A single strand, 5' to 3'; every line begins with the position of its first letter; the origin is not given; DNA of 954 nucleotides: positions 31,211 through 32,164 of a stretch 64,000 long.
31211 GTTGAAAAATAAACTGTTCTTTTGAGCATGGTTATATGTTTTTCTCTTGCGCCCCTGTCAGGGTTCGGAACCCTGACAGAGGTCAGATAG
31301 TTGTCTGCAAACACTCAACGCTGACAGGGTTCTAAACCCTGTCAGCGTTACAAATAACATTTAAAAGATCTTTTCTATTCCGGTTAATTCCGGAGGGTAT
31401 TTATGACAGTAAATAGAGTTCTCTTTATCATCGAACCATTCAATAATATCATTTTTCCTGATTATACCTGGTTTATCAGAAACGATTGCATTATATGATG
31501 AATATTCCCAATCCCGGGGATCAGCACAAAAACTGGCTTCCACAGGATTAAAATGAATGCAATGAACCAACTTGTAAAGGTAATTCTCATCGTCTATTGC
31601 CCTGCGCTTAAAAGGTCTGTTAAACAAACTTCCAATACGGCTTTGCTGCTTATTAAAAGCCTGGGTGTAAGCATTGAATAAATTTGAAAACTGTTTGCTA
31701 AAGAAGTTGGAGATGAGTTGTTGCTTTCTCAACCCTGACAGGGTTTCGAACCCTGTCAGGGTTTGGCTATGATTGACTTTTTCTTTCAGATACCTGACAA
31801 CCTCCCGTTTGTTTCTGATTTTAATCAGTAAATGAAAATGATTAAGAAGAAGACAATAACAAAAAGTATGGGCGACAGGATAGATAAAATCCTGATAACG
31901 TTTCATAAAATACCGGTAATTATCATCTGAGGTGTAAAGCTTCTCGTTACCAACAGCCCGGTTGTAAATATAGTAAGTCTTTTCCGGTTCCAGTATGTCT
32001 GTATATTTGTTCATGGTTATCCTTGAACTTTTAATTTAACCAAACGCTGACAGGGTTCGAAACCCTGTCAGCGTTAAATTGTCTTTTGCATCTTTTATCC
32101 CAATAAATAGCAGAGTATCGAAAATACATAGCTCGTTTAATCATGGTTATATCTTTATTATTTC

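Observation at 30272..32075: A REP-like palindrome family and its Y1 (RAYT/IS200-like) transposase are embedded inside a type II-C cas operon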

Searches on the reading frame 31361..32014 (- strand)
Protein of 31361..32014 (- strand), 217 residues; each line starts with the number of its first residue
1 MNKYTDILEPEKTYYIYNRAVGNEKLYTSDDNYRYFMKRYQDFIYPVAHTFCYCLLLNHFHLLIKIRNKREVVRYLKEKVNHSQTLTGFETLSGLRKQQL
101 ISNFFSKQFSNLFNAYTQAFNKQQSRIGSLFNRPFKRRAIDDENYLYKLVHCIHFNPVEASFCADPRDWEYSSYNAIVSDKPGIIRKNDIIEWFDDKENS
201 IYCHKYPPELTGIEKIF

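Call 7: search_protein_families(library=pfam, proteins=[window:31361-32014:-], max_evalue=0.01)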
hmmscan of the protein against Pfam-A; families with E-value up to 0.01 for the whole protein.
window:31361-32014:- (217 aa): 0 families

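Call 10: search_protein_families(library=pfam, proteins=[window:31361-32014:-], max_evalue=10)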
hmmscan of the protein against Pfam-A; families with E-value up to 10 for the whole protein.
window:31361-32014:- (217 aa): 0 families

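Call 11: search_protein_families(library=ncbifam, proteins=[window:31361-32014:-], max_evalue=1)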
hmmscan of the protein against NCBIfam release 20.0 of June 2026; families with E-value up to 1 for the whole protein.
window:31361-32014:- (217 aa): 1 family
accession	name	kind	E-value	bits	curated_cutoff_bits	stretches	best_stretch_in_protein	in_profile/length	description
NF047646.1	REP_Tyr_transpos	equivalog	3.1e-13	49.9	80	1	4-172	2-146/146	REP-associated tyrosine transposase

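Call 12: search_solved_structures(query=window:31361-32014:-, max_evalue=10, show_alignments=2)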
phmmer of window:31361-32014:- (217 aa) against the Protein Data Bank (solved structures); distinct sequences matched with E-value up to 10: 0.

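Call 13: find_homologous_proteins(query=window:31361-32014:-, max_evalue=0.001)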
Query window:31361-32014:- (217 aa): 451 proteins with E <= 0.001 among 505 candidates; the best 120 are listed.
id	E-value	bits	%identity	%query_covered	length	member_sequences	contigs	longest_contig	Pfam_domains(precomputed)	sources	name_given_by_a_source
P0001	7.7e-146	502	100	100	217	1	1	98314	-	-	-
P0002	4.5e-109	382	77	100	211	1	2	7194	-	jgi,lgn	-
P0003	1.8e-100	354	69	99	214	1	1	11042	-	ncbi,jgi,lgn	-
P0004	4.2e-77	277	57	95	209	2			-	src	-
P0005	1.2e-75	272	56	99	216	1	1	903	PF01797.22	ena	-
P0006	5.8e-74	267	55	100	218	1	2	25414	-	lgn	-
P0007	1.8e-73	265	53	99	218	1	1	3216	-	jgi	jgi:putative transposase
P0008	1.2e-72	263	52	95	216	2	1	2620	-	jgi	-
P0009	2.0e-72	262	53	96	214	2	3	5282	-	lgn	-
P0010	1.2e-71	259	56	94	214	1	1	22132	-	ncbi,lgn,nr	ncbi:MAG: hypothetical protein PSX36_09320 [bacterium]|nr:hypothetical protein [bacterium]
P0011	9.3e-71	256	53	99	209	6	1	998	-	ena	-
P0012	9.6e-71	256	52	99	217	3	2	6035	-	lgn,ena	-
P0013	1.0e-70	256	56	99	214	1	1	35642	-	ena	-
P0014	2.3e-70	255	53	99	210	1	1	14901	-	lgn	-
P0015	9.0e-70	253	53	95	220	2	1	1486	-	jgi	jgi:REP element-mobilizing transposase RayT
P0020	2.0e-67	246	50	99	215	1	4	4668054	-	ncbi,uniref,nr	ncbi:transposase [Belliella kenyensis]|uniref:Transposase n=1 Tax=Belliella kenyensis TaxID=1472724 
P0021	2.8e-67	245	47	99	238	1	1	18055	PF01797.22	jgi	jgi:putative transposase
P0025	6.5e-66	241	52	99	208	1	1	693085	-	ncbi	ncbi:transposase [Salegentibacter sp. HM20]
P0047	2.7e-63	232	50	99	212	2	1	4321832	-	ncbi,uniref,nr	ncbi:hypothetical protein P700755_000294 [Psychroflexus torquis ATCC 700755]|uniref:Transposase IS20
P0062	4.8e-62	228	52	89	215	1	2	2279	PF01797.22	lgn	-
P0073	5.3e-61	225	47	99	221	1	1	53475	PF01797.22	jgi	-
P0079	3.0e-60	222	48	97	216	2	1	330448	-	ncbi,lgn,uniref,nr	ncbi:hypothetical protein [Planktosalinus lacus]|uniref:Transposase IS200-like domain-containing pro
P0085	1.5e-59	220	49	95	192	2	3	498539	-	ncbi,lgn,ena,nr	ncbi:MAG: hypothetical protein CL526_10730 [Aequorivita sp.]|nr:hypothetical protein [Aequorivita sp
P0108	1.9e-58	216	49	99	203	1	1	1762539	-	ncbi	-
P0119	1.5e-57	213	47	94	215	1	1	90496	-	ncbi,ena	-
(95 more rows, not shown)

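Call 17: find_encoding_contigs(protein=P0002, flank=10000, max_places=4)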
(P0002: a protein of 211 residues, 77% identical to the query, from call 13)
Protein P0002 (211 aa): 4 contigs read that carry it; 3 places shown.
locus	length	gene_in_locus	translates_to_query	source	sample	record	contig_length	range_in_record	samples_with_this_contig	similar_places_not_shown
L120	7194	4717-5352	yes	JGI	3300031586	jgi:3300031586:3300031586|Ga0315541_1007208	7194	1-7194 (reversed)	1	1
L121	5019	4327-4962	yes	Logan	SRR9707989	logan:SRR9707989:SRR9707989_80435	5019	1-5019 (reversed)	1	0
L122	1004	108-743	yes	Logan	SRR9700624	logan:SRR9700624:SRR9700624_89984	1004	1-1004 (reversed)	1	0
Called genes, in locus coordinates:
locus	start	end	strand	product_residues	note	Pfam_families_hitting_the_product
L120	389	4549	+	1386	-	PF18470:Cas9_a (weak), PF13395:HNH_4, PF18541:RuvC_III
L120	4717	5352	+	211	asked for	-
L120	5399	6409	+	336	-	PF01867:Cas_Cas1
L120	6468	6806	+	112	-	PF09827:CRISPR_Cas2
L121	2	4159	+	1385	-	?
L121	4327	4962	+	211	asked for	-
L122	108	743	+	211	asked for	-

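Call 18: find_encoding_contigs(protein=P0003, flank=10000, max_places=4)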
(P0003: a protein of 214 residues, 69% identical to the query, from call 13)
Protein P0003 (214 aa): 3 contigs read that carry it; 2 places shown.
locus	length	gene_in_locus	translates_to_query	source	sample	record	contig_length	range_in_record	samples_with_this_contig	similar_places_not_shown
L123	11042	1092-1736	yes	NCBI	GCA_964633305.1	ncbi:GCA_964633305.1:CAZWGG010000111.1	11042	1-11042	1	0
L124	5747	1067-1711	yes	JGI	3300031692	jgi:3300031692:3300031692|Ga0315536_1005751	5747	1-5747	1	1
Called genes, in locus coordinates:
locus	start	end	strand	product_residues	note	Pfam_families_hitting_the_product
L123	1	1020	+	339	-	?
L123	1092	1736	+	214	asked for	-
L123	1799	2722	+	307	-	PF01867:Cas_Cas1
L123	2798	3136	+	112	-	PF09827:CRISPR_Cas2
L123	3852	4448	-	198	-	-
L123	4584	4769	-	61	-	-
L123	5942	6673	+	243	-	-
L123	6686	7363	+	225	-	PF17955:Cas6b_N, PF17262:Cas6b_C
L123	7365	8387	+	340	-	PF01867:Cas_Cas1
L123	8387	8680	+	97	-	PF09827:CRISPR_Cas2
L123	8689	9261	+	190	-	PF01930:Cas_Cas4, PF12705:PDDEXK_1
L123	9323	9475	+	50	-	-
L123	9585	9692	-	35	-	-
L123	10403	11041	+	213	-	?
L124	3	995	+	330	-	?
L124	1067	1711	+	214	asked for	-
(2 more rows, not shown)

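Call 27: find_encoding_contigs(protein=P0006, flank=7000, max_places=2)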
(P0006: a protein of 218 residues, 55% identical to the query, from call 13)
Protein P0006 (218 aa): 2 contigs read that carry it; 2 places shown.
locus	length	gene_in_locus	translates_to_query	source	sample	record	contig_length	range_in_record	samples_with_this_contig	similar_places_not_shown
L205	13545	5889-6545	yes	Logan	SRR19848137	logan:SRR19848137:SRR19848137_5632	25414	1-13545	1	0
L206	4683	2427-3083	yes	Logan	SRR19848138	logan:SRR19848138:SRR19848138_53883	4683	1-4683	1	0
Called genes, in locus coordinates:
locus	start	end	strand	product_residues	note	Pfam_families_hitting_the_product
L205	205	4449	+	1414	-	PF13395:HNH_4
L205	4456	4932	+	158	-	PF08797:HIRAN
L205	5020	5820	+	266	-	-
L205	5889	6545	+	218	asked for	-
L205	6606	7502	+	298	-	PF01867:Cas_Cas1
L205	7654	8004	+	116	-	PF20803:PaaX_M (weak), PF09827:CRISPR_Cas2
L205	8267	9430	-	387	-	PF00072:Response_reg, PF00158:Sigma54_activat, PF14532:Sigma54_activ_2, PF00004:AAA (weak), PF07728:AAA_5, PF25601:AAA_lid_14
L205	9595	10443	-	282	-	PF00924:MS_channel_2nd, PF21082:MS_channel_3rd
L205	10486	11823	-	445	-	PF12679:ABC2_membrane_2 (weak), PF12698:ABC2_membrane_3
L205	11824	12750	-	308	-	PF00005:ABC_tran, PF13304:AAA_21, PF13732:DrrA1-3_C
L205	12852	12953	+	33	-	-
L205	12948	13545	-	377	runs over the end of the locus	PF00226:DnaJ, PF01556:DnaJ_C, PF00684:DnaJ_CXXCXGXG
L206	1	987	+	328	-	?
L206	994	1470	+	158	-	PF08797:HIRAN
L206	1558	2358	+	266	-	-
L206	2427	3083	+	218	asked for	-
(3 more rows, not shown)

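Call 28: find_encoding_contigs(protein=P0010, flank=7000, max_places=2)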
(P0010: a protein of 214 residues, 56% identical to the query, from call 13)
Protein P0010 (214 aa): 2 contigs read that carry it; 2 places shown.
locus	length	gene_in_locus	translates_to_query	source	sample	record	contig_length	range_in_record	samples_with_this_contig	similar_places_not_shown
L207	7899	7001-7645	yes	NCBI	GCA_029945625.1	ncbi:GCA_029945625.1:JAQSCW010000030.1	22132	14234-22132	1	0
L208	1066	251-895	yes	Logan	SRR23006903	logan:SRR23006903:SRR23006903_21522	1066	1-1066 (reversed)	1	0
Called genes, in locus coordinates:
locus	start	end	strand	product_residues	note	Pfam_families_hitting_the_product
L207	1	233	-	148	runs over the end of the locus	PF13366:PDDEXK_3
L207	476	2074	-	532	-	-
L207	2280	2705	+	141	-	-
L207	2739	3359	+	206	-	PF03793:PASTA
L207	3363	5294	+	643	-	PF18962:Por_Secre_tail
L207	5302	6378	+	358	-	PF01479:S4 (weak), PF00849:PseudoU_synth_2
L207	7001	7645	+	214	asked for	-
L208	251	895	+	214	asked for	-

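Call 29: find_encoding_contigs(protein=P0013, flank=7000, max_places=2)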
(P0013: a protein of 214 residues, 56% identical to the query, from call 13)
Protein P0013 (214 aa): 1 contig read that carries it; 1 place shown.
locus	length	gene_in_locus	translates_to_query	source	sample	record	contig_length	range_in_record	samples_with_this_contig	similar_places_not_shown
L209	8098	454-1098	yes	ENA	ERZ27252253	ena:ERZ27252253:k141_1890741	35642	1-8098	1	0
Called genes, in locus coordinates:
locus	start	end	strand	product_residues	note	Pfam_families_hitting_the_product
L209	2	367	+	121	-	?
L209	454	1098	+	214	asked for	-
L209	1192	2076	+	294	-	PF01867:Cas_Cas1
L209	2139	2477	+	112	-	PF20803:PaaX_M (weak), PF09827:CRISPR_Cas2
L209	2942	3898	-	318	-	PF01370:Epimerase, PF04321:RmlD_sub_bind, PF16363:GDP_Man_Dehyd, PF07993:NAD_binding_4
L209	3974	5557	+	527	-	PF00749:tRNA-synt_1c, PF19269:Anticodon_2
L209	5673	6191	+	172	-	PF07638:Sigma70_ECF (faint), PF04542:Sigma70_r2, PF08281:Sigma70_r4_2, PF04545:Sigma70_r4, PF00196:GerE (faint)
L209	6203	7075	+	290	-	PF04773:FecR (weak), PF16344:FecR_C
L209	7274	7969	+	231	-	PF03544:TonB_C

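Call 30: find_encoding_contigs(protein=P0020, flank=7000, max_places=2)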
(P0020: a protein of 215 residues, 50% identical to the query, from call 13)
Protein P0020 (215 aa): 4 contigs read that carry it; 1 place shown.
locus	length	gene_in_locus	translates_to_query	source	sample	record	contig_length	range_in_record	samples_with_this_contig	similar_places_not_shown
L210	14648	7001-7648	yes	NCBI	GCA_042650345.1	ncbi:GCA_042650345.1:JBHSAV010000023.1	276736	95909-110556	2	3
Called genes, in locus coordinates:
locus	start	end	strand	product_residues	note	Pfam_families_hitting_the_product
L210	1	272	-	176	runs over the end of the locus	PF00160:Pro_isomerase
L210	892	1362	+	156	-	PF08797:HIRAN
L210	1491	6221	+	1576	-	PF16593:Cas9-BH, PF13395:HNH_4, PF18541:RuvC_III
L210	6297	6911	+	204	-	PF07929:PRiA4_ORF3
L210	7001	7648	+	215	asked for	-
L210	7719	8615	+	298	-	PF01867:Cas_Cas1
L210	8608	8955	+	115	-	PF20803:PaaX_M (weak), PF09827:CRISPR_Cas2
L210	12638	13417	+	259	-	PF01881:Cas_Cas6_C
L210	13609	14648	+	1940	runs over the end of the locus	PF13195:DUF4011, PF13086:AAA_11, PF13604:AAA_30 (faint), PF01443:Viral_helicase1 (faint), PF13086:AAA_11 (weak), PF13087:AAA_12, PF18741:MTES_1575, PF11784:DUF3320, +1 more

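Call 40: find_encoding_contigs(protein=P0047, flank=7000, max_places=1)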
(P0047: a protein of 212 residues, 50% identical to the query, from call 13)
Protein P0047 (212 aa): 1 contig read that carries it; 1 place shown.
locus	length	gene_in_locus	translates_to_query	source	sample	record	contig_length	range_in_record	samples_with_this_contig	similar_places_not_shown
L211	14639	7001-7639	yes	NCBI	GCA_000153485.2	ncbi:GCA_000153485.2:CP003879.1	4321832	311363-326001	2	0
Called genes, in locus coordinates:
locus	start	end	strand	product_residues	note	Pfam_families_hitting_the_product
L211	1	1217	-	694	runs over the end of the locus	PF02225:PA, PF04389:Peptidase_M28, PF04253:TFR_dimer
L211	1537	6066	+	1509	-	PF16593:Cas9-BH, PF13395:HNH_4, PF18541:RuvC_III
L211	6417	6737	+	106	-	-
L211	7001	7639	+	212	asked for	-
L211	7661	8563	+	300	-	PF01867:Cas_Cas1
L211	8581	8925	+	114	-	PF09827:CRISPR_Cas2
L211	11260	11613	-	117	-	-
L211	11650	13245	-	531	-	PF05598:DUF772, PF01609:DDE_Tnp_1 (weak), PF13586:DDE_Tnp_1_2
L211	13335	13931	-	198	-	PF13091:PLDc_2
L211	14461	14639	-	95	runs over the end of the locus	-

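Call 41: find_encoding_contigs(protein=P0085, flank=7000, max_places=1)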
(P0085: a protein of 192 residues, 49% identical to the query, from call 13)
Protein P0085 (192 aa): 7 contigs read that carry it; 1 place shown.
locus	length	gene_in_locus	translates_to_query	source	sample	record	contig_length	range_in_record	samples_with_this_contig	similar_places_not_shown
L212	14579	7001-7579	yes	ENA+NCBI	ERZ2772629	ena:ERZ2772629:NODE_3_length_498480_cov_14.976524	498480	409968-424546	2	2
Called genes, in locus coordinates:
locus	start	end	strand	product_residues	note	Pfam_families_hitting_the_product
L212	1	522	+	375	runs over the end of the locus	PF25919:BSH_CusB (faint), PF00364:Biotin_lipoyl (faint), PF25917:BSH_RND, PF25973:BSH_CzcB (weak), PF25984:BSH_YknX (weak), PF25944:Beta-barrel_RND, PF25989:YknX_C (weak)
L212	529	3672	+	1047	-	PF00873:ACR_tran, PF03176:MMPL (faint)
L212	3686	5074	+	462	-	PF02321:OEP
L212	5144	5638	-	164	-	PF03795:YCII (faint)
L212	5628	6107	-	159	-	PF01928:CYTH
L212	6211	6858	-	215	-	PF01118:Semialdhyde_dh, PF13460:NAD_binding_10, PF08732:HIM1 (weak)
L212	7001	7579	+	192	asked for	-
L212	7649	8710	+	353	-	PF00817:IMS, PF11798:IMS_HHH (faint), PF21999:IMS_HHH_1 (faint), PF11799:IMS_C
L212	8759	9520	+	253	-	PF08239:SH3_3 (faint)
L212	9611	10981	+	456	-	PF12256:TcdB_toxin_midN (faint), PF01839:FG-GAP (faint), PF13517:FG-GAP_3, PF18962:Por_Secre_tail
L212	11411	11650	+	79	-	-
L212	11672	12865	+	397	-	-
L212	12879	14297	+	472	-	PF01839:FG-GAP (faint), PF13517:FG-GAP_3, PF18962:Por_Secre_tail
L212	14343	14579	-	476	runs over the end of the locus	PF00224:PK, PF02887:PK_C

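Call 42: find_encoding_contigs(protein=P0108, flank=7000, max_places=1)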
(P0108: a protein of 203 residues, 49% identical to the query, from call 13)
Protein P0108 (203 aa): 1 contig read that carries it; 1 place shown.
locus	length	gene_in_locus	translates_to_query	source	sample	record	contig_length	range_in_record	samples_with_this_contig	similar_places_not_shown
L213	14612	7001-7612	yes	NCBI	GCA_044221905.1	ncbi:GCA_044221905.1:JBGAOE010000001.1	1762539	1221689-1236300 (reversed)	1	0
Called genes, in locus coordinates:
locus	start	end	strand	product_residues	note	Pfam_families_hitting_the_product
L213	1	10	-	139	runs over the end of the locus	-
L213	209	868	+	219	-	PF01578:Cytochrom_C_asm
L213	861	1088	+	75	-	PF20077:CcmD_alt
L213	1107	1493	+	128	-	PF03100:CcmE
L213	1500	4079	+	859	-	PF01578:Cytochrom_C_asm, PF16327:CcmF_C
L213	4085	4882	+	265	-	PF03807:F420_oxidored (weak), PF10728:DUF2520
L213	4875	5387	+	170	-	PF00702:Hydrolase (faint), PF13419:HAD_2 (faint), PF08282:Hydrolase_3 (weak)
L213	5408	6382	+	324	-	PF01040:UbiA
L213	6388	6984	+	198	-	PF02545:Maf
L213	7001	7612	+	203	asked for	-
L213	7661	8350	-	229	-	PF04493:Endonuclease_5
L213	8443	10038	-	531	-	PF18476:PIN_8, PF16289:PIN_12 (weak)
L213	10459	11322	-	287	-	PF13620:CarboxypepD_reg, PF13715:CarbopepD_reg_2 (weak), PF17210:SdrD_B (weak)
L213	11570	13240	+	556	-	PF06739:SBBP (weak), PF18962:Por_Secre_tail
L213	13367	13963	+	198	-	PF04542:Sigma70_r2, PF08281:Sigma70_r4_2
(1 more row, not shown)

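Call 43: find_encoding_contigs(protein=P0119, flank=7000, max_places=1)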
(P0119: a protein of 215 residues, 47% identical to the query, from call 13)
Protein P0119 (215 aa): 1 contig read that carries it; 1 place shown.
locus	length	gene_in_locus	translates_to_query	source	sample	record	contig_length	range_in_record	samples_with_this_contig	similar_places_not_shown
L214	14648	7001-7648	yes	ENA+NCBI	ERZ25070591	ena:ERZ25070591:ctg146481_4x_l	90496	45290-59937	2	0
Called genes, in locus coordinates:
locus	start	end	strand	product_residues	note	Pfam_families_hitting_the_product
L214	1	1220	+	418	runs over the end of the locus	-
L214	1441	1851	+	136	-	PF00829:Ribosomal_L21p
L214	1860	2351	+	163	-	PF01016:Ribosomal_L27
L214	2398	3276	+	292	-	PF01040:UbiA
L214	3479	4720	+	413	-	-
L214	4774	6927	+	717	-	PF13395:HNH_4, PF18541:RuvC_III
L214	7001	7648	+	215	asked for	-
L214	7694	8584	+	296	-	PF01867:Cas_Cas1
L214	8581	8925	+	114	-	PF09827:CRISPR_Cas2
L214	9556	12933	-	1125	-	PF02310:B12-binding, PF03308:MeaB, PF02492:cobW (weak), PF01642:MM_CoA_mutase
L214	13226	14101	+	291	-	PF01569:PAP2, PF14360:PAP2_C (faint)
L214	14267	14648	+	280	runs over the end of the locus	PF00456:Transketolase_N, PF13292:DXP_synthase_N, PF09364:XFP_N (weak), PF00676:E1_dh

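Call 51: predict_structure(alignment_id=A2)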
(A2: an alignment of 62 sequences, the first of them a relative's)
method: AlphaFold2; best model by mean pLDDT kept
length: 217 residues; sequences in the alignment: 62
mean_pLDDT: 90.5   pTM: 0.88
mean pLDDT of the five models: 90.5, 90.2, 90.0, 89.5, 88.9
residues with pLDDT >= 90: 164; 70-90: 36; 50-70: 13; < 50: 4
segments of 3 or more residues with pLDDT < 50: none
pLDDT, mean of each block of 10 residues (from residue 1): 80 97 92 97 97 97 96 84 56 78 92 97 95 94 93 96 96 97 96 95 91 64
secondary structure, 60 per line:
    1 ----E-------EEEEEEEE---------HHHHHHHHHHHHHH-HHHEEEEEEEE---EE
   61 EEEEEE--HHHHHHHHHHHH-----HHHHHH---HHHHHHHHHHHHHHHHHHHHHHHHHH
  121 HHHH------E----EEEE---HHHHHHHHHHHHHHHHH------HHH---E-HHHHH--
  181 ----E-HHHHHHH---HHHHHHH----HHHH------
elements in order: E13-20 H30-43 E48-55 E59-66 H69-80 H86-91 H95-124 E136-139 H143-159 H174-178 H187-193 H197-203 H208-211
